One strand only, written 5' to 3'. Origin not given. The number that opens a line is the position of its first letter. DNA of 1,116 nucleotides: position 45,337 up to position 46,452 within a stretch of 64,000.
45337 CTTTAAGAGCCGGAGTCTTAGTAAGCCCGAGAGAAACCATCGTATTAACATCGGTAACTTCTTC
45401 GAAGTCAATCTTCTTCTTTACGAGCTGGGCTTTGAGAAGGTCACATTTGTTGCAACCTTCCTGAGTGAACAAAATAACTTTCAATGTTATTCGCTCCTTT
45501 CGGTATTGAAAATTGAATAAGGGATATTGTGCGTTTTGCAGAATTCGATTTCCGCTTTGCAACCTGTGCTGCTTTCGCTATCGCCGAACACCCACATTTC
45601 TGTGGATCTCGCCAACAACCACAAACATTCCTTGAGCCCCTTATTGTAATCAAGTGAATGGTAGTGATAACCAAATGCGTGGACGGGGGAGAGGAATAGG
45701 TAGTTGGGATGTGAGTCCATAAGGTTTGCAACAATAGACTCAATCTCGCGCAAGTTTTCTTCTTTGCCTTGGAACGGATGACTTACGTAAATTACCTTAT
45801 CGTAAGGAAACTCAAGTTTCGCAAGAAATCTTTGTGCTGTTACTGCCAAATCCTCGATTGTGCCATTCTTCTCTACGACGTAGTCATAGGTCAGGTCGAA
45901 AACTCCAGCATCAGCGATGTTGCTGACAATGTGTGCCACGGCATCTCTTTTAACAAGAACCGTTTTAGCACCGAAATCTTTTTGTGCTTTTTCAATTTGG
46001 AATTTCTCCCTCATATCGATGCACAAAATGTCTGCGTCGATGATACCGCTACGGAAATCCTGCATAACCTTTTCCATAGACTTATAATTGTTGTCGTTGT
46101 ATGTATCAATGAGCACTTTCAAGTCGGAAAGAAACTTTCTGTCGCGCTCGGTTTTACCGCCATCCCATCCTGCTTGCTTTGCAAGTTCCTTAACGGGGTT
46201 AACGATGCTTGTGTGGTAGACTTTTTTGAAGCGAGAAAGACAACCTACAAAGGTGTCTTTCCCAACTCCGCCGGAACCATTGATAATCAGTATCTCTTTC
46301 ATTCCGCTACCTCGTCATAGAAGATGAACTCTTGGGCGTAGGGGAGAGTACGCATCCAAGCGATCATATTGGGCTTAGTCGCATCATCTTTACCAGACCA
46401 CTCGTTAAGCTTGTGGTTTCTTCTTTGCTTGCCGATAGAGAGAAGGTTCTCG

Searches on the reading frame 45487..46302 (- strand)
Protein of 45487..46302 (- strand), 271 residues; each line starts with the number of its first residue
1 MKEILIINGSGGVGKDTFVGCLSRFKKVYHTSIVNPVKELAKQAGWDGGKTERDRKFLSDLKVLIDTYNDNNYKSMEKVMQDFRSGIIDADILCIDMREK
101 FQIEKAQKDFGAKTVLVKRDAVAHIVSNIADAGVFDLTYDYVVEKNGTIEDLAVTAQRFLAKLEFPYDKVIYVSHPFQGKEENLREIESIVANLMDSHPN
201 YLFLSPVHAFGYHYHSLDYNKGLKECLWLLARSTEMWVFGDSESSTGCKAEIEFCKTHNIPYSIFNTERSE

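Call 50: search_protein_families(library=pfam, max_evalue=0.00001, proteins=[window:45487-46302:-])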
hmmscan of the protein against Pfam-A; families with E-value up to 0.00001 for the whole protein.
window:45487-46302:- (271 aa): 1 family
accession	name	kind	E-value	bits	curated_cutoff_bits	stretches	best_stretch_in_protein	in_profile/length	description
PF24963.1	DUF7768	-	4.3e-06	27.4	26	0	169-264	1-97/98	Domain of unknown function (DUF7768)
